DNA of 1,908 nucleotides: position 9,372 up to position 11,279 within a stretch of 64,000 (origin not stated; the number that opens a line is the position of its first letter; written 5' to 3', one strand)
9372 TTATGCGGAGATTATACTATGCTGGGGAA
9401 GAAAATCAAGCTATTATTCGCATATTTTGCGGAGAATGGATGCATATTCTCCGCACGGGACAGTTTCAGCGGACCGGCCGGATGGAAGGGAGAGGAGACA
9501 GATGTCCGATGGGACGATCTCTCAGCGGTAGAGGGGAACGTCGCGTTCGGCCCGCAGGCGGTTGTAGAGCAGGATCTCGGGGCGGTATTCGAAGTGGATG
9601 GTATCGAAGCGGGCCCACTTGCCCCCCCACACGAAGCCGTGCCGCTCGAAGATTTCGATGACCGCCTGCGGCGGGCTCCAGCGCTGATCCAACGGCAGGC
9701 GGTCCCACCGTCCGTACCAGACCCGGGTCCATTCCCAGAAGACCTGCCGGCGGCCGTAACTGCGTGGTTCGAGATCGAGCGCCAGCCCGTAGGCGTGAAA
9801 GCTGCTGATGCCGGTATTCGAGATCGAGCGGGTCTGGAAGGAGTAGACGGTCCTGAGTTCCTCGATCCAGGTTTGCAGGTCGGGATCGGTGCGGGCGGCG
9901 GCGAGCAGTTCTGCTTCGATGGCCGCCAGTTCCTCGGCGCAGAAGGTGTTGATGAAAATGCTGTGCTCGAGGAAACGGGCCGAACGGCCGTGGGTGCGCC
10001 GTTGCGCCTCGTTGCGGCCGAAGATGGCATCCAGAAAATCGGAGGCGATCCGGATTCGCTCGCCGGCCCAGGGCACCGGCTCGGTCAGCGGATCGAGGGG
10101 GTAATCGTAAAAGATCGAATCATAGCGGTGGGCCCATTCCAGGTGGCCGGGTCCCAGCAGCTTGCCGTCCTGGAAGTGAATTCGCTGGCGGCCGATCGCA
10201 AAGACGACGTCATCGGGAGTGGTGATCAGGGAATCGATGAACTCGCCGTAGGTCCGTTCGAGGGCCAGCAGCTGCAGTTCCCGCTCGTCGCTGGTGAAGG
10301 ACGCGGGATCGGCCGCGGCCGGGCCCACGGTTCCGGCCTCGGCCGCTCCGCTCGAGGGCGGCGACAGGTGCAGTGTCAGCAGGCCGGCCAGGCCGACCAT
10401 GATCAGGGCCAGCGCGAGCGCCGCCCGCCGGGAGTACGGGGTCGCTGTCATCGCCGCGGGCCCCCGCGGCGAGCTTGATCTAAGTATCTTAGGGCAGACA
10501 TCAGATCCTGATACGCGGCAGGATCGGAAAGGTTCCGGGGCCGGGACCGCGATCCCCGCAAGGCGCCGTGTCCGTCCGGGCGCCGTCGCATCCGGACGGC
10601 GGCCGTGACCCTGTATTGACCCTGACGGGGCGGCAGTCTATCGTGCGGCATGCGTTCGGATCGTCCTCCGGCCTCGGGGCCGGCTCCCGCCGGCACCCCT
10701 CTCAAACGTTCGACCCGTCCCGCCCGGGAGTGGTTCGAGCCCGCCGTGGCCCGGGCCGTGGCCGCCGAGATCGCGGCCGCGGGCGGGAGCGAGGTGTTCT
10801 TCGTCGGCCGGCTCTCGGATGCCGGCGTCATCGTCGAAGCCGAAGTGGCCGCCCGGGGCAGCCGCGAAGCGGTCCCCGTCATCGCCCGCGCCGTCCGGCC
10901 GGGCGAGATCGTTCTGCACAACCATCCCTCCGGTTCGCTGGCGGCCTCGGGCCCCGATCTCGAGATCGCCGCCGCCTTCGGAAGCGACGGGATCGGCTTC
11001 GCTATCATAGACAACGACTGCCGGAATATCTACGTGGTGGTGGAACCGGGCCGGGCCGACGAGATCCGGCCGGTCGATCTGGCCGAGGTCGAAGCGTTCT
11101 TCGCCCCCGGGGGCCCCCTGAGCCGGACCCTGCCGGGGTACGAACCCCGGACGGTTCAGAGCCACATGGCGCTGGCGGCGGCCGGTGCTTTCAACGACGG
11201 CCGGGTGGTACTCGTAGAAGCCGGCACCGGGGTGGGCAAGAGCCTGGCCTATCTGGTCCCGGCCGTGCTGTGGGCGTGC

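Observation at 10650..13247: DinG-family Fe-S helicase fused to an intact JAB/MPN+ metallo-domain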

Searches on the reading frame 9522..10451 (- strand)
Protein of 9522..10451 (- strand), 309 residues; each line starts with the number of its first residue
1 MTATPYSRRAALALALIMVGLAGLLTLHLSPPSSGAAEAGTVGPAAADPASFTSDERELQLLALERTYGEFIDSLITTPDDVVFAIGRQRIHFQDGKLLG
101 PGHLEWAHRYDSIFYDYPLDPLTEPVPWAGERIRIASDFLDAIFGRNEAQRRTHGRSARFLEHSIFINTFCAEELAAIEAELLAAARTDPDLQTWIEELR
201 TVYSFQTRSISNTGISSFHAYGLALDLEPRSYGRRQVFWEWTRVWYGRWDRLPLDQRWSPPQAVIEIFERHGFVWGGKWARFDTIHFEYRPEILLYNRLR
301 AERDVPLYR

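Call 49: search_protein_families(library=pfam, proteins=[window:9522-10451:-], max_evalue=0.001)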
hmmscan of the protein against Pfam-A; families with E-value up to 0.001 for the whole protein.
window:9522-10451:- (309 aa): 1 family
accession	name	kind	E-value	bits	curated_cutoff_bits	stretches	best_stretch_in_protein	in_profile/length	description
PF13539.11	Peptidase_M15_4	-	2.8e-16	60.3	25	1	214-289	4-70/70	D-alanyl-D-alanine carboxypeptidase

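Call 54: search_protein_families(library=padloc, proteins=[window:9522-10451:-], max_evalue=0.001)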
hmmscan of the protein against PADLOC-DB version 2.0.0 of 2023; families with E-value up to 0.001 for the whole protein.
window:9522-10451:- (309 aa): 0 families

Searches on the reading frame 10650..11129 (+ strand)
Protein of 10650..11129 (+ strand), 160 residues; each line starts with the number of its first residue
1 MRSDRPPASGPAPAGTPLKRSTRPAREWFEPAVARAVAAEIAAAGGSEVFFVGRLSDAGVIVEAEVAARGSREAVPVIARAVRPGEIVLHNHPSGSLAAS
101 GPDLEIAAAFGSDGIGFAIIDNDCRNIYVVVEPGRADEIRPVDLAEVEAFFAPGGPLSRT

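Call 16: search_solved_structures(query=A1, max_evalue=1, show_alignments=3)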
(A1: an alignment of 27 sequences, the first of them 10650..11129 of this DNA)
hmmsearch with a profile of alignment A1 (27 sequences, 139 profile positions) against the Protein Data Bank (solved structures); distinct sequences matched with E-value up to 1: 5.
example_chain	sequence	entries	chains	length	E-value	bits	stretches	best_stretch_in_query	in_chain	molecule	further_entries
2qlc_A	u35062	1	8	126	5.9e-06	29.1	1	56-93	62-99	DNA repair protein radC homolog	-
8k9h_B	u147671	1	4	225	0.024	17.4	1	82-138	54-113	Acetoacetate:butyrate/acetate coenzyme A transferase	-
6wvs_A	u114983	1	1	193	0.038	16.8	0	24-58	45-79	DeNovoTIM15 hyperstable de novo TIM barrel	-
1oi0_A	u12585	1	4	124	0.14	14.9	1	68-94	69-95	HYPOTHETICAL PROTEIN AF2198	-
1r5x_A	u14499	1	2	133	0.17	14.7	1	68-94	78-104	AfJAMM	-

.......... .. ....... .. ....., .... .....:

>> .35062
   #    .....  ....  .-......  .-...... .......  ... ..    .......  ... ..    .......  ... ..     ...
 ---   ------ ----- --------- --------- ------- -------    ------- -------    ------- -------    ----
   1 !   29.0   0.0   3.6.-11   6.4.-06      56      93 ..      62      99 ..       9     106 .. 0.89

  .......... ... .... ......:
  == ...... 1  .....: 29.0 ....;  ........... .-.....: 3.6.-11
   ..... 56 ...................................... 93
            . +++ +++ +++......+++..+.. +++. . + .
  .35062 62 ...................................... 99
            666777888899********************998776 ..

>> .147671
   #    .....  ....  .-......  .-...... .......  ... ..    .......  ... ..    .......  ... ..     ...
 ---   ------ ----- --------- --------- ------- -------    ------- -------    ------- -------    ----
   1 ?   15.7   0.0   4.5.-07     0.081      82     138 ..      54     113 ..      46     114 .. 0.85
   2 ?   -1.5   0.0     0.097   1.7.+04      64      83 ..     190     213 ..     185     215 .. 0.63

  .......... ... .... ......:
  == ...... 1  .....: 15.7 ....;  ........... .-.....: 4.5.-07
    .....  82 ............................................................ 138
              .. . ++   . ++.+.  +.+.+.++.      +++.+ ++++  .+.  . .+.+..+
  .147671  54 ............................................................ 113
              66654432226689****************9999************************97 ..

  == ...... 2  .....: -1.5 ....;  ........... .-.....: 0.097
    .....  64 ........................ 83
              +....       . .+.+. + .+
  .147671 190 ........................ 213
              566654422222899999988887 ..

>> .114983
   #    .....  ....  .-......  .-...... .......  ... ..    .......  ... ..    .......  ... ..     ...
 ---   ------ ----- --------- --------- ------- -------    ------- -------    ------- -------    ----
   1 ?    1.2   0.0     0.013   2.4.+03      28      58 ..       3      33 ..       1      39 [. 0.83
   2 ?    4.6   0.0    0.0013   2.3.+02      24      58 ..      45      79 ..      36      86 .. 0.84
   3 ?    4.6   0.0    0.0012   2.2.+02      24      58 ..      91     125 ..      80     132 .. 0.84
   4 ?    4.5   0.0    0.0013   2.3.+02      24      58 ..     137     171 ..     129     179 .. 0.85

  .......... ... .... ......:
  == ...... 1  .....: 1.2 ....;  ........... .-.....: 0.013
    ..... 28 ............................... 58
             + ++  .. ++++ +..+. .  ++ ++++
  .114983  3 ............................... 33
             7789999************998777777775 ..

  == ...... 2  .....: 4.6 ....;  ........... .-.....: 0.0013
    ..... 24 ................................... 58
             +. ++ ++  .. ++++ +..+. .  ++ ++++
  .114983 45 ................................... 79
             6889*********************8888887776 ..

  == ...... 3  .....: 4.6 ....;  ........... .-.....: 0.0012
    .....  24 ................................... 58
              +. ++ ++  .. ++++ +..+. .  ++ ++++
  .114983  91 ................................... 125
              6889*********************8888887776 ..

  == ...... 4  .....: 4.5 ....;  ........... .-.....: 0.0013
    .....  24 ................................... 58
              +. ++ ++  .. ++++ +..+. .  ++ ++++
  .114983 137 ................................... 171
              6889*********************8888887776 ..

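Call 19: search_protein_families(library=pfam, alignment_id=A1, max_evalue=0.01)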
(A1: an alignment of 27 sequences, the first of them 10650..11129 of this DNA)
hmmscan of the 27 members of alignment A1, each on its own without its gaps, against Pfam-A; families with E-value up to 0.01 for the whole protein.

A. member 1, window:10650-11129:+ (160 aa): 1 family
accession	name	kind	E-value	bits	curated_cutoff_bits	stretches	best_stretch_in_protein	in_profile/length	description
PF04002.20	RadC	-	5.9e-05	23.4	22.1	1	33-108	7-89/121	RadC-like JAB domain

B. families by the number of members that match (of 27 scanned): 2 families
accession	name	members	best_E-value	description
PF04002.20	RadC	26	2.2e-10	RadC-like JAB domain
PF14464.11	Prok-JAB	5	0.00088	Prokaryotic homologs of the JAB domain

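Call 25: predict_structure(alignment_id=A1)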
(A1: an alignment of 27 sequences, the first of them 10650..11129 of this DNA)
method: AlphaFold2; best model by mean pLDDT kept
length: 160 residues; sequences in the alignment: 27
mean_pLDDT: 89.9   pTM: 0.74
mean pLDDT of the five models: 89.9, 89.6, 89.2, 88.9, 88.2
residues with pLDDT >= 90: 116; 70-90: 31; 50-70: 13; < 50: 0
segments of 3 or more residues with pLDDT < 50: none
pLDDT, mean of each block of 10 residues (from residue 1): 75 65 94 98 95 95 95 84 96 93 94 96 97 82 90 90
secondary structure, 60 per line:
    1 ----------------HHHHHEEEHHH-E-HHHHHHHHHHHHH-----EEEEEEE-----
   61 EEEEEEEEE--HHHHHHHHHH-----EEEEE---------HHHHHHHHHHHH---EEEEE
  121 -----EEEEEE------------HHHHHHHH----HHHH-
elements in order: H17-21 E22-24 H31-43 E49-55 E61-69 H72-81 E87-91 H101-112 E116-120 E126-131 H144-151 H156-159

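Call 28: fold_search(model_id=the predicted structure, library=pdb)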
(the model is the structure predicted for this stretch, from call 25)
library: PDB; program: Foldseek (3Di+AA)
matches with E <= 10: 242; with E <= 0.001: 6
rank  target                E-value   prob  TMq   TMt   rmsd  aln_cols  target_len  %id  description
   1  2qlc_E                2.5e-05  1.00  0.38  0.48   5.3       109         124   23  The crystal structure of DNA repair protein RadC from Chlorobium tepidum TLS (released 2007-09-04)
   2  2qlc_A                4.0e-05  1.00  0.37  0.46   5.4       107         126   24  The crystal structure of DNA repair protein RadC from Chlorobium tepidum TLS (released 2007-09-04)
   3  2qlc_C                5.5e-05  1.00  0.39  0.49   5.4       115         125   23  The crystal structure of DNA repair protein RadC from Chlorobium tepidum TLS (released 2007-09-04)
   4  2qlc_B                1.2e-04  1.00  0.40  0.49   5.1       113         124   23  The crystal structure of DNA repair protein RadC from Chlorobium tepidum TLS (released 2007-09-04)
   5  2qlc_D                1.8e-04  1.00  0.38  0.47   5.4       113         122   25  The crystal structure of DNA repair protein RadC from Chlorobium tepidum TLS (released 2007-09-04)
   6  5l4k_V                9.6e-04  1.00  0.43  0.25   5.5       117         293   16  The human 26S proteasome lid (released 2016-09-07)
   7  5ld9_B                2.2e-03  0.99  0.39  0.47   5.2       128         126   12  Structure of deubiquitinating enzyme homolog, Pyrococcus furiosus JAMM1. (released 2017-05-17)
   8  5ld9_A                2.7e-03  1.00  0.41  0.49   4.8       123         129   13  Structure of deubiquitinating enzyme homolog, Pyrococcus furiosus JAMM1. (released 2017-05-17)
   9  5m5q                  2.9e-03  0.99  0.42  0.32  16.1       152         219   16  COPS5(2-257) IN COMPLEX WITH A AZAINDOLE (COMPOUND 4) (released 2017-01-11)
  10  8amz_V                3.1e-03  1.00  0.43  0.25   5.8       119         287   13  Spinach 19S proteasome (released 2022-08-24)
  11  9ea4                  4.3e-03  0.99  0.41  0.18   6.1       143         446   15  Structure of Citrobacter BubCD (released 2025-09-24)
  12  5ln3_V                4.8e-03  1.00  0.42  0.28   6.2       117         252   14  The human 26S Proteasome at 6.8 Ang. (released 2017-03-22)
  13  6fno_B                4.8e-03  0.99  0.38  0.41   6.3       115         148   17  Caldiarchaeum Subterraneum Ubiquitin:Rpn11-homolog complex, zinc soak (released 2018-07-25)
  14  4owp_B                5.2e-03  1.00  0.45  0.44   3.9       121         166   16  Crystal structure of rpn11 in a heterodimer complex with rpn8, representing the active portion of the proteasome lid. (released 2015-08-05)
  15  6epc_V                5.2e-03  0.99  0.39  0.23   6.1       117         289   17  Ground state 26S proteasome (GS2) (released 2018-02-07)
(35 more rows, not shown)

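Call 30: search_protein_representatives(alignment_id=A1)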
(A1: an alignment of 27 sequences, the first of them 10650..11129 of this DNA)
Query: 27 sequences, 139 profile positions. Proteins with E-value up to 0.001 (for the whole library): 1338; up to 1e-10: 598; up to 1e-30: 295. The best 150 are listed.
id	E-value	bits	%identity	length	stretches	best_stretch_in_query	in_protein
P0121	3.4e-52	191.9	-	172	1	6-138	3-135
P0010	5.4e-52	191.3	-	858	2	2-137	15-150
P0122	1.5e-51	189.9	-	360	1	2-138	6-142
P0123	2.4e-51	189.2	-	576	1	4-138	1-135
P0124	2.9e-51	188.9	-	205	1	6-138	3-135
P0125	1.3e-50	186.9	-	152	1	4-138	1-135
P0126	7.8e-50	184.3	-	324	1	2-138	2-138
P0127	1.6e-49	183.2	-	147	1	8-139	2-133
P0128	8.1e-48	177.8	-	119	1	4-121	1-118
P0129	1.0e-47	177.4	-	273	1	3-139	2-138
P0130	1.2e-47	177.1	-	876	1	6-137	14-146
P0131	2.6e-47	176.1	-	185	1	4-138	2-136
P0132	1.2e-46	174.0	-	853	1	2-138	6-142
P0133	1.6e-46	173.5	-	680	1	2-138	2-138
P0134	2.0e-46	173.2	-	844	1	3-138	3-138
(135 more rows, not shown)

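Call 33: find_related_loci(query=A1, collection=genome_contigs, flank=6000)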
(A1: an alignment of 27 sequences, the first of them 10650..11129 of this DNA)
Query A1 (160 aa) in genome_contigs; peptide patterns used: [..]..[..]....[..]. (x = any residue, [..] = any of these).
599 stretches matched a pattern (row limit reached: there are more); 596 encode a relative of the query (tblastn E <= 1e-3); the best 80 are kept; 80 distinct loci.
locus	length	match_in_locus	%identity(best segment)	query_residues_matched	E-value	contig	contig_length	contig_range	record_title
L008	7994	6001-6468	78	1-160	1e-63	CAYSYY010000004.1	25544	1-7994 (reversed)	MAG TPA_asm: uncultured Gemmatimonadota bacterium isolate SRP214966_co2_341 genome assembly, contig: NODE_2446_length_25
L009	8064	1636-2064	60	18-160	3e-54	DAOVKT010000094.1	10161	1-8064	MAG TPA_asm: Gemmatimonadota bacterium isolate CSMAG_1426 CSMAG_1426_k141_4555869_length_10161_cov_16.0000, whole genome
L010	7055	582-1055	55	3-159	3e-40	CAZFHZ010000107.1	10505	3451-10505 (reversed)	MAG TPA_asm: uncultured Gemmatimonadota bacterium isolate binchicken_co89_576 genome assembly, contig: NODE_12730_length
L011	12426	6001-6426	46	18-159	2e-35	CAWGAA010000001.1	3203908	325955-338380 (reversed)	MAG: uncultured Spirochaetota bacterium isolate MFD04408.bin.1.18 genome assembly, contig: contig_23060, whole genome sh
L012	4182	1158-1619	46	2-155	2e-35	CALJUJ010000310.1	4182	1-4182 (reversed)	MAG TPA_asm: uncultured bacterium isolate SRR7515933_bin.87_CONCOCT_v1.1_MAG genome assembly, contig: ERZ869942.12372, w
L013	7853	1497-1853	52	40-158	5e-35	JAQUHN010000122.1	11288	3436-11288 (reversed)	MAG: Geobacteraceae bacterium isolate STCSWMC_38 NODE_17012_length_11288_cov_3.791506_ST_CSWMC, whole genome shotgun seq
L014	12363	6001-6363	51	40-160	4e-35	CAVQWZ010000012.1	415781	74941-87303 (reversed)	MAG: uncultured delta proteobacterium isolate MFD05684.bin.1.120 genome assembly, contig: contig_55354, whole genome sho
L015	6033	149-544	44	26-157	9e-35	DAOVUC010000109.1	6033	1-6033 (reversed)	MAG TPA_asm: Candidatus Dadabacteria bacterium isolate CSMAG_1669 CSMAG_1669_k141_2024150_length_6033_cov_7.0000, whole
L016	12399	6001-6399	41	26-158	1e-34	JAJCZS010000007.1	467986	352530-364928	MAG: Deltaproteobacteria bacterium isolate OFTM111 OFTM111_6, whole genome shotgun sequence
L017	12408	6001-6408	45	24-159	1e-34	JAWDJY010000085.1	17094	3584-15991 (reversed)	MAG: Geobacteraceae bacterium isolate SKOL NODE_100_length_17094_cov_4.198149, whole genome shotgun sequence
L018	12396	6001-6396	44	27-159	1e-34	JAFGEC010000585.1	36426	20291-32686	MAG: candidate division KSB1 bacterium isolate Zod_Metabat.1209 k87_10741409, whole genome shotgun sequence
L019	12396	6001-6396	46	27-157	1e-34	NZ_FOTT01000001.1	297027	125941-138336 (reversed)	Candidatus Frackibacter sp. WG13, whole genome shotgun sequence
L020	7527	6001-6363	50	40-160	1e-34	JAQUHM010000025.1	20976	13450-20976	MAG: Geobacteraceae bacterium isolate STCSWMC_37 NODE_6196_length_20976_cov_3.348986_ST_CSWMC, whole genome shotgun sequ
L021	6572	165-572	45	24-159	1e-34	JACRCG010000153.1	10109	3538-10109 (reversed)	MAG: Deltaproteobacteria bacterium isolate NC_groundwater_1640_Pr3_B-0.1um_54_8 SR-2_scaffold_141_1986648, whole genome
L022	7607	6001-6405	46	24-158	2e-34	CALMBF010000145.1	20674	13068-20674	MAG TPA_asm: uncultured Geobacter sp. isolate SRR5215464_bin.112_CONCOCT_v1.1_MAG genome assembly, contig: ERZ781360.626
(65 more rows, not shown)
